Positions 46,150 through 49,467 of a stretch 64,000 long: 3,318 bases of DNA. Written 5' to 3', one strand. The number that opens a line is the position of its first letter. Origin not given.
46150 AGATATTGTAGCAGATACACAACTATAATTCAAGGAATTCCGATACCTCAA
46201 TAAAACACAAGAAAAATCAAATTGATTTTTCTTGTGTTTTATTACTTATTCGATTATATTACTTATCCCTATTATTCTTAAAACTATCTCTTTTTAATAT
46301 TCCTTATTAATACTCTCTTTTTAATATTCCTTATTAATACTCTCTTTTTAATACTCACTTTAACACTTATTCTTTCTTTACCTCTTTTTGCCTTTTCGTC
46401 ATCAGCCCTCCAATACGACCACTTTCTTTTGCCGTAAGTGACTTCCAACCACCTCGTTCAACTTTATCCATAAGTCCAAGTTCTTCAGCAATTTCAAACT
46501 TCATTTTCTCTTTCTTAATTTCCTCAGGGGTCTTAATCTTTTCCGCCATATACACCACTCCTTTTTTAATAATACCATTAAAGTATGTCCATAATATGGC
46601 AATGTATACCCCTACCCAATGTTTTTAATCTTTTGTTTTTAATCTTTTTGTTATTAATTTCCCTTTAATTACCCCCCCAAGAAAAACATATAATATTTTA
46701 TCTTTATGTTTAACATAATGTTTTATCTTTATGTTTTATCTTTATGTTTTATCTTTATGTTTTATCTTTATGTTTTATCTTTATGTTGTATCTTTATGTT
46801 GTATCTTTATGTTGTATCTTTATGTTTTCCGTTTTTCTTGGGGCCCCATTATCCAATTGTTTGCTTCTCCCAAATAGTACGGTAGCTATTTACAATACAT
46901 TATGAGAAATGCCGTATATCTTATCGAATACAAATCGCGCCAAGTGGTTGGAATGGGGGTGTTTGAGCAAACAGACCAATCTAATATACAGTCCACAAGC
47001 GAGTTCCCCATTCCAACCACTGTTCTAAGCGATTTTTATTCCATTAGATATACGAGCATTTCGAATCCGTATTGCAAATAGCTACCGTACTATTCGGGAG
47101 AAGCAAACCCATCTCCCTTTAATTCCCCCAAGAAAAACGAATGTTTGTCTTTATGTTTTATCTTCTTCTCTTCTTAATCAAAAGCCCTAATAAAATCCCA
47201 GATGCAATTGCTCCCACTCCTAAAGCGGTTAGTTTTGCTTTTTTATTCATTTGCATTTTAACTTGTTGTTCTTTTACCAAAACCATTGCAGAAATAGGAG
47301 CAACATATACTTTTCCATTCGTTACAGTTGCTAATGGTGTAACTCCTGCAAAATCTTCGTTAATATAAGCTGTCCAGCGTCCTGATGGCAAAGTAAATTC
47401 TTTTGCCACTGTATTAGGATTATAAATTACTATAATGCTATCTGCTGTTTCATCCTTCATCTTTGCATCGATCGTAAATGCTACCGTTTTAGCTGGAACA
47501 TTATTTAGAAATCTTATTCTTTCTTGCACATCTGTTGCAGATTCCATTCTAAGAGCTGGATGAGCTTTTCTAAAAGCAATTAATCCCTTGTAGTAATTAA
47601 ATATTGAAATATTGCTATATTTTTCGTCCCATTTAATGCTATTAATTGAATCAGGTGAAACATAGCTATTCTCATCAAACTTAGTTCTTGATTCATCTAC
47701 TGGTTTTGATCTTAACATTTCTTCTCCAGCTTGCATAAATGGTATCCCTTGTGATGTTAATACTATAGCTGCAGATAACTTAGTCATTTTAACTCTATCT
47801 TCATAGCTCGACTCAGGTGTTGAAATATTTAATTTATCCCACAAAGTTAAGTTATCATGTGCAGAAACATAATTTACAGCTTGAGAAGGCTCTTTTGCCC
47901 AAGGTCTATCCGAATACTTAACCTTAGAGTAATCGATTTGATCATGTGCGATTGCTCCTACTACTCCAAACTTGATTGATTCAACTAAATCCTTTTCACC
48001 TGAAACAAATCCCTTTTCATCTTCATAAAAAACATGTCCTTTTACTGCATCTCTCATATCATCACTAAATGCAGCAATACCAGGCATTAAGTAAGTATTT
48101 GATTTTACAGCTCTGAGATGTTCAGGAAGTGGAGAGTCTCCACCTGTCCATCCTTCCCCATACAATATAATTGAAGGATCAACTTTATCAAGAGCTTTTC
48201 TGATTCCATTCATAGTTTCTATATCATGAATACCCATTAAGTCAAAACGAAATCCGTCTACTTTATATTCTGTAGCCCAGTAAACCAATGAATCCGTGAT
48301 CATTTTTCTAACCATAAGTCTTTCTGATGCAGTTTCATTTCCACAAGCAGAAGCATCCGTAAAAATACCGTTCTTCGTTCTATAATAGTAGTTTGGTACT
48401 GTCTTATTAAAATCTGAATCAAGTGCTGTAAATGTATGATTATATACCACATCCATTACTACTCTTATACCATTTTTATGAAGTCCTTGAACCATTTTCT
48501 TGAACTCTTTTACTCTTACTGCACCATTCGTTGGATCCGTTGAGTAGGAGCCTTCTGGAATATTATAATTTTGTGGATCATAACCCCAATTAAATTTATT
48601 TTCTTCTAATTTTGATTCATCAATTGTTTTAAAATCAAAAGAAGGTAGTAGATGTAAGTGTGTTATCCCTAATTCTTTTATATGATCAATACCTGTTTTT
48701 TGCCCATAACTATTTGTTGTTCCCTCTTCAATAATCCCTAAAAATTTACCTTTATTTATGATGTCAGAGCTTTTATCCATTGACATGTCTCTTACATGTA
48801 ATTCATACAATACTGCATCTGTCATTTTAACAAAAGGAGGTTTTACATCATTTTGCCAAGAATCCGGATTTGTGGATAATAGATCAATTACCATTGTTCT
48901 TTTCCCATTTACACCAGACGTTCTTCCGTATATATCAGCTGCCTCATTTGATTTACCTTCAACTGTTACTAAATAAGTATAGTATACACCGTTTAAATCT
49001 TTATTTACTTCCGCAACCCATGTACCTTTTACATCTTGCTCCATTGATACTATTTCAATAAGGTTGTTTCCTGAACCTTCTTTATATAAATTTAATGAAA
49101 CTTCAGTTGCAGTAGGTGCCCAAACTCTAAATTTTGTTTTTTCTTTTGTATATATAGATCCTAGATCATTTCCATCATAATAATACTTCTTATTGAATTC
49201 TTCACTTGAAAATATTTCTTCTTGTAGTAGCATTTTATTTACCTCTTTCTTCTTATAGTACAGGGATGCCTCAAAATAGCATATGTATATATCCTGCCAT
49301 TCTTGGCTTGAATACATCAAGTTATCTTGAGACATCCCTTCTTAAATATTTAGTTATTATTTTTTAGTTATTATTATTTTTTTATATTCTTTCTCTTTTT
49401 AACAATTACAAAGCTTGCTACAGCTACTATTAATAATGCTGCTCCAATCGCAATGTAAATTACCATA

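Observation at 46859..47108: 250-bp GC-enriched rod-like imperfect palindrome between the pullulanase and SASP genes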

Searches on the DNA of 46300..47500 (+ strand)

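Call 4: search_rna_families(source=window, start=46300, end=47500, threshold=evalue, max_evalue=10, show_alignments=3)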
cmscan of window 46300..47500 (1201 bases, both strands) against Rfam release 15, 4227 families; matches with E-value up to 10: 4.
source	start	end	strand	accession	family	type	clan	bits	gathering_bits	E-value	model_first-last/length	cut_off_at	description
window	46917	47049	-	RF01911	MIR2118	Gene; miRNA;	-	20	85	0.43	1-170/170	no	MIR2118 microRNA precursor family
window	47387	47459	+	RF02772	AilA_thermometer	Cis-reg; thermoregulator;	-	19.8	81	3.3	1-89/89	no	AilA 5' UTR thermometer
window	47208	47303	-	RF01005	MIR530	Gene; miRNA;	-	16.9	85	3.6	26-149/172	no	MIR530 microRNA precursor family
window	47221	47347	-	RF04321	tmRNA_permuted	Gene;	-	13.4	47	3.5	1-213/213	no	permuted transfer-messenger RNA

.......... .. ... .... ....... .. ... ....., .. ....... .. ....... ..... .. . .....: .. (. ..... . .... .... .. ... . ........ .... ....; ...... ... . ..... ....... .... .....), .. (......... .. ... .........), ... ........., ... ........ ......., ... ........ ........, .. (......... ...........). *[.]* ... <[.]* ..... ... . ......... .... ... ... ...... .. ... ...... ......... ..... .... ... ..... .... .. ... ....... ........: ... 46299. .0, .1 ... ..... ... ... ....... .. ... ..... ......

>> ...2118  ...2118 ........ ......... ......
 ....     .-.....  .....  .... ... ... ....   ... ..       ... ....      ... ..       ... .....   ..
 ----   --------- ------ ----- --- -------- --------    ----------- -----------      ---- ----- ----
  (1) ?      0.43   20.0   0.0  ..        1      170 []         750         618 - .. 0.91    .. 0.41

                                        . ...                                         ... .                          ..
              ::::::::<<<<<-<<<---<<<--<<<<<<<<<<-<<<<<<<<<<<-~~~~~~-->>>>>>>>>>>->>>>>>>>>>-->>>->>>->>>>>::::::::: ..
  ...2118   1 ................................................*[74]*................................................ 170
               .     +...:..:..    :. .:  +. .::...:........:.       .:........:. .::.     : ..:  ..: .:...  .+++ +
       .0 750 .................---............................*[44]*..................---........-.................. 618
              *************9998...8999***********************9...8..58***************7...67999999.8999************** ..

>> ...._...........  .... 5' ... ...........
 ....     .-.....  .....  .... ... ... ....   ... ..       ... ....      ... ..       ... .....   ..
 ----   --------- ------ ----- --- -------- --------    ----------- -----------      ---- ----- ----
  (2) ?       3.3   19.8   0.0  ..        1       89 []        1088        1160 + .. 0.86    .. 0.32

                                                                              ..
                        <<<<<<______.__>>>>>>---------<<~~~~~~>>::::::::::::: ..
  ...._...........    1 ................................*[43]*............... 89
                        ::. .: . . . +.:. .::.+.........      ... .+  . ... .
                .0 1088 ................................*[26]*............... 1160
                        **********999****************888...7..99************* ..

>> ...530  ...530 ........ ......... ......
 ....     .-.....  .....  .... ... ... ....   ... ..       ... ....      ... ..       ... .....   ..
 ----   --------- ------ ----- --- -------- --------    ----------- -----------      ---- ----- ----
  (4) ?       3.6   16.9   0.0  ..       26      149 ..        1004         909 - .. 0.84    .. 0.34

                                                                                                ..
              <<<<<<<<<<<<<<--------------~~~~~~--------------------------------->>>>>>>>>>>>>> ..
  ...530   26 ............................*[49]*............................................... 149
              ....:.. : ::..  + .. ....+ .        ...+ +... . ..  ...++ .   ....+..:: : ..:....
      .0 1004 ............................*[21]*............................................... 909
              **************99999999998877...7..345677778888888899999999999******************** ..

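Call 11: search_dna_similar(query=window:46830-47139:+, collection=plasmids, mode=distant, max_evalue=0.01)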
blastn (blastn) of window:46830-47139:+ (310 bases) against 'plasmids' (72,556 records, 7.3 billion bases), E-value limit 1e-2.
No match.

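Call 12: search_dna_similar(query=window:46830-47139:+, collection=phages, mode=distant, max_evalue=0.01)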
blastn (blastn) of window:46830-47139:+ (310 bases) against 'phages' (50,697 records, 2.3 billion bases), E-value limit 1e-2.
No match.

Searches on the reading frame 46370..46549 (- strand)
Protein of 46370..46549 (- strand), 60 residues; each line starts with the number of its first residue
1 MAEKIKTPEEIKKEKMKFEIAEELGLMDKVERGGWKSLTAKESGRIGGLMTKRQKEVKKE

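Call 10: find_encoding_contigs(protein=window:46370-46549:-, flank=4000, max_places=10)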
Protein seq(60 aa) (60 aa): 1 contig read that carries it; 1 place shown.
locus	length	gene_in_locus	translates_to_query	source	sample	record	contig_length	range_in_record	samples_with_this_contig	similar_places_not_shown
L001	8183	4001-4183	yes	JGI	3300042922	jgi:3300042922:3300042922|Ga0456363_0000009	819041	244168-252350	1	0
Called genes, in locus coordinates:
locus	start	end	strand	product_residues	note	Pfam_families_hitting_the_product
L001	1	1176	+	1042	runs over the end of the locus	PF03714:PUD, PF02922:CBM_48, PF00128:Alpha-amylase, PF11852:Pullul_strch_C (faint), PF21653:pulA_all-beta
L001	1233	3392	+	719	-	PF02922:CBM_48, PF00128:Alpha-amylase, PF11852:Pullul_strch_C (weak), PF21653:pulA_all-beta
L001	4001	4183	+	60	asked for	PF00269:SASP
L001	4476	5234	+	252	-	PF01209:Ubie_methyltran (faint), PF05401:NodS (weak), PF13489:Methyltransf_23, PF13847:Methyltransf_31, PF08241:Methyltransf_11, PF08242:Methyltransf_12, PF13649:Methyltransf_25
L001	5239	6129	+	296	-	PF01430:HSP33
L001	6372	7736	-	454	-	PF01554:MatE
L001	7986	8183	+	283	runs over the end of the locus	PF08543:Phos_pyr_kin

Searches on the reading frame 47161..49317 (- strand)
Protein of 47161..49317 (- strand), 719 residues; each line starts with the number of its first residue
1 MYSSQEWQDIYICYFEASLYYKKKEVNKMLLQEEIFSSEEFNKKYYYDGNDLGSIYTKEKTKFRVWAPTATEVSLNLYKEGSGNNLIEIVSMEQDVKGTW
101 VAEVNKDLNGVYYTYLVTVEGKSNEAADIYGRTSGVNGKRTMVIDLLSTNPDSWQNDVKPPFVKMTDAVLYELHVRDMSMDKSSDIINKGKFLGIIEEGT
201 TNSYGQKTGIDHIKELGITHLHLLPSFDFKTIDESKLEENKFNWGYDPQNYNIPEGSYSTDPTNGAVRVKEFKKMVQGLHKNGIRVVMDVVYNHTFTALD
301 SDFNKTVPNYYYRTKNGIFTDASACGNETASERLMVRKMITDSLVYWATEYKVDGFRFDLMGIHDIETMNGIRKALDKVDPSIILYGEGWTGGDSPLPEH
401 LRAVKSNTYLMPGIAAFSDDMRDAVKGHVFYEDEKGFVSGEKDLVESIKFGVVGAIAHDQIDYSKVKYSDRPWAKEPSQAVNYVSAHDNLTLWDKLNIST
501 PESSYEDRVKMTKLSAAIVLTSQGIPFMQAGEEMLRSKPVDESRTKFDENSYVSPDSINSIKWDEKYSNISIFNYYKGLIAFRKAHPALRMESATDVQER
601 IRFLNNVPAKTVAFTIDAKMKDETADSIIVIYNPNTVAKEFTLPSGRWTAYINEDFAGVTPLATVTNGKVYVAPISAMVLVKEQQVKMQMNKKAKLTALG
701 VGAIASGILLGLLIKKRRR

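Call 17: find_homologous_proteins(query=window:47161-49317:-, max_evalue=1e-50)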
Query seq(719 aa) (719 aa): 8000 proteins with E <= 1e-50 among 8000 candidates; the best 120 are listed.
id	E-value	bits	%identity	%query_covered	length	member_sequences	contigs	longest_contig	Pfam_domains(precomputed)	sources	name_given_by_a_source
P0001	0.0e+0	1631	100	100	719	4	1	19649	PF02922.25,PF21653.4,PF00128.32,PF11852.15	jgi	jgi:pullulanase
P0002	0.0e+0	1163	73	96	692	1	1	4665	PF02922.25,PF21653.4,PF00128.32,PF11852.15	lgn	-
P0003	5.5e-284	962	61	96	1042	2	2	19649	PF02922.25,PF21653.4,PF00128.32,PF11852.15,PF03714.21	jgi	jgi:pullulanase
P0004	1.8e-274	931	61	93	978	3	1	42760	PF02922.25,PF21653.4,PF00128.32,PF03714.21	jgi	jgi:pullulanase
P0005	7.2e-274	929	61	92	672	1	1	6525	PF02922.25,PF21653.4,PF00128.32,PF11852.15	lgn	-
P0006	1.2e-272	925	59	95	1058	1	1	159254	PF02922.25,PF21653.4,PF00128.32,PF11852.15,PF03714.21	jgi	-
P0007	1.1e-271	922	62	91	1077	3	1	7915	PF02922.25,PF21653.4,PF00128.32,PF03714.21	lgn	-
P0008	1.2e-269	915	60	91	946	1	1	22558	PF02922.25,PF21653.4,PF00128.32,PF03714.21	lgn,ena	-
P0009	1.2e-269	915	61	92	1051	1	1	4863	PF02922.25,PF21653.4,PF00128.32,PF03714.21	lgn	-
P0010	3.3e-269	913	58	95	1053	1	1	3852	PF02922.25,PF21653.4,PF00128.32,PF11852.15,PF03714.21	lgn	-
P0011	7.6e-269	912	59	92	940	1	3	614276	PF02922.25,PF21653.4,PF00128.32,PF11852.15,PF03714.21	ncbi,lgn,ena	-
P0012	4.8e-268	909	60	91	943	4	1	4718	PF02922.25,PF21653.4,PF00128.32,PF03714.21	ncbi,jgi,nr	ncbi:MAG: type I pullulanase [Lachnospiraceae bacterium]|nr:type I pullulanase [Lachnospiraceae bact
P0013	4.9e-268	909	59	95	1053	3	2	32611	PF02922.25,PF21653.4,PF00128.32,PF03714.21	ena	-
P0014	5.4e-268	909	60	90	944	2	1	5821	PF02922.25,PF21653.4,PF00128.32,PF03714.21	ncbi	ncbi:MAG: type I pullulanase [Mobilitalea sp.]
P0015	1.0e-267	908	60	92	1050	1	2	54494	PF02922.25,PF21653.4,PF00128.32,PF11852.15,PF03714.21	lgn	-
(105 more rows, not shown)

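Call 18: find_encoding_contigs(protein=P0001, flank=3000, max_places=10)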
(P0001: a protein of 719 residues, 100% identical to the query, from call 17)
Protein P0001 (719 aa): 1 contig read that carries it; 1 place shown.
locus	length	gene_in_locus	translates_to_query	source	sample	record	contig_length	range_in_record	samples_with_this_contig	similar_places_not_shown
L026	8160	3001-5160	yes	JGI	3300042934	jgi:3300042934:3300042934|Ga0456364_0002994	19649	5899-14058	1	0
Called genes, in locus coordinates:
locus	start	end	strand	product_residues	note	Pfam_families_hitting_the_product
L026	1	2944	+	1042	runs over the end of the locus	PF03714:PUD, PF02922:CBM_48, PF00128:Alpha-amylase, PF11852:Pullul_strch_C (faint), PF21653:pulA_all-beta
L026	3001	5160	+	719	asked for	PF02922:CBM_48, PF00128:Alpha-amylase, PF11852:Pullul_strch_C (weak), PF21653:pulA_all-beta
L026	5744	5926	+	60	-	PF00269:SASP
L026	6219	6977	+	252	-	PF01209:Ubie_methyltran (faint), PF05401:NodS (weak), PF13489:Methyltransf_23, PF13847:Methyltransf_31, PF08241:Methyltransf_11, PF08242:Methyltransf_12, PF13649:Methyltransf_25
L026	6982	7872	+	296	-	PF01430:HSP33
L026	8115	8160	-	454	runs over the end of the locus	PF01554:MatE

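Call 19: find_encoding_contigs(protein=P0002, flank=3000, max_places=10)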
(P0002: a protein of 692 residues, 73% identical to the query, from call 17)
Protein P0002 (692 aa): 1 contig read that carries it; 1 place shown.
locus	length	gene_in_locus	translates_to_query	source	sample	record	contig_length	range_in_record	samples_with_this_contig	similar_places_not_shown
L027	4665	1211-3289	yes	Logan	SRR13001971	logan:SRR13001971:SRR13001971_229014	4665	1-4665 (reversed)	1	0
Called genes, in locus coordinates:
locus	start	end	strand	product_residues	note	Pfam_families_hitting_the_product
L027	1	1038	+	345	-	?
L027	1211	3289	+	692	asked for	PF02922:CBM_48, PF00128:Alpha-amylase, PF11852:Pullul_strch_C (weak), PF21653:pulA_all-beta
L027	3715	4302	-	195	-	-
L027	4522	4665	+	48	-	?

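Call 20: list_cluster_members(proteins=[P0001, window:46370-46549:-])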
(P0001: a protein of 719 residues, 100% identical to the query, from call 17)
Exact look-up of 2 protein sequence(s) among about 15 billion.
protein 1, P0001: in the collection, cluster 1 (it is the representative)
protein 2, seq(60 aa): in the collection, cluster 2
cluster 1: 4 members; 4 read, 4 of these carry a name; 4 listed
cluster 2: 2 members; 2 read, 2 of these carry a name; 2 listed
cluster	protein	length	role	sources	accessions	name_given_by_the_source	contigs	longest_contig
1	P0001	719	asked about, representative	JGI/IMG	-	pullulanase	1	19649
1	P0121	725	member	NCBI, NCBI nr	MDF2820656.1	MAG: pullulanase, type [Clostridiales bacterium] | pullulanase, type [Clostridiales bacterium]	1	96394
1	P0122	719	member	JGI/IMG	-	pullulanase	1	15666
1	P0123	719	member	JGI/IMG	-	pullulanase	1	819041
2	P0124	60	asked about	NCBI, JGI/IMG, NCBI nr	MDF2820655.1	MAG: small acid-soluble spore protein alpha/beta type [Clostridiales bacterium] | hypothetical protein | small acid-soluble spore protein alpha/beta type [Clostridiales bacterium]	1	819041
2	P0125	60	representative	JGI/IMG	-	hypothetical protein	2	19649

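Call 21: find_encoding_contigs(protein=P0121, flank=3000, max_places=10)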
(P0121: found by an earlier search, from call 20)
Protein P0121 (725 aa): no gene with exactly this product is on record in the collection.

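Call 22: find_encoding_contigs(protein=P0122, flank=3000, max_places=10)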
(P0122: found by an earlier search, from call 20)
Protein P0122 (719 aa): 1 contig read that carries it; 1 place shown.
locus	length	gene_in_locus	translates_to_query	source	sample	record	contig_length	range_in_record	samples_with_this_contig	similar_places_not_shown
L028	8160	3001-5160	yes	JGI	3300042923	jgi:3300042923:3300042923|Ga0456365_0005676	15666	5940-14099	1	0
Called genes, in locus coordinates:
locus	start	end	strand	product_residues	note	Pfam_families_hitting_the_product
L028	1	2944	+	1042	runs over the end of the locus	PF03714:PUD, PF02922:CBM_48, PF00128:Alpha-amylase, PF11852:Pullul_strch_C (faint), PF21653:pulA_all-beta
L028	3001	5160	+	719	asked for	PF02922:CBM_48, PF00128:Alpha-amylase, PF11852:Pullul_strch_C (weak), PF21653:pulA_all-beta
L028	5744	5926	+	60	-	PF00269:SASP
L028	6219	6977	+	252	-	PF01209:Ubie_methyltran (faint), PF05401:NodS (weak), PF13489:Methyltransf_23, PF13847:Methyltransf_31, PF08241:Methyltransf_11, PF08242:Methyltransf_12, PF13649:Methyltransf_25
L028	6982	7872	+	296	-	PF01430:HSP33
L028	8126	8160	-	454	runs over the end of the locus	PF01554:MatE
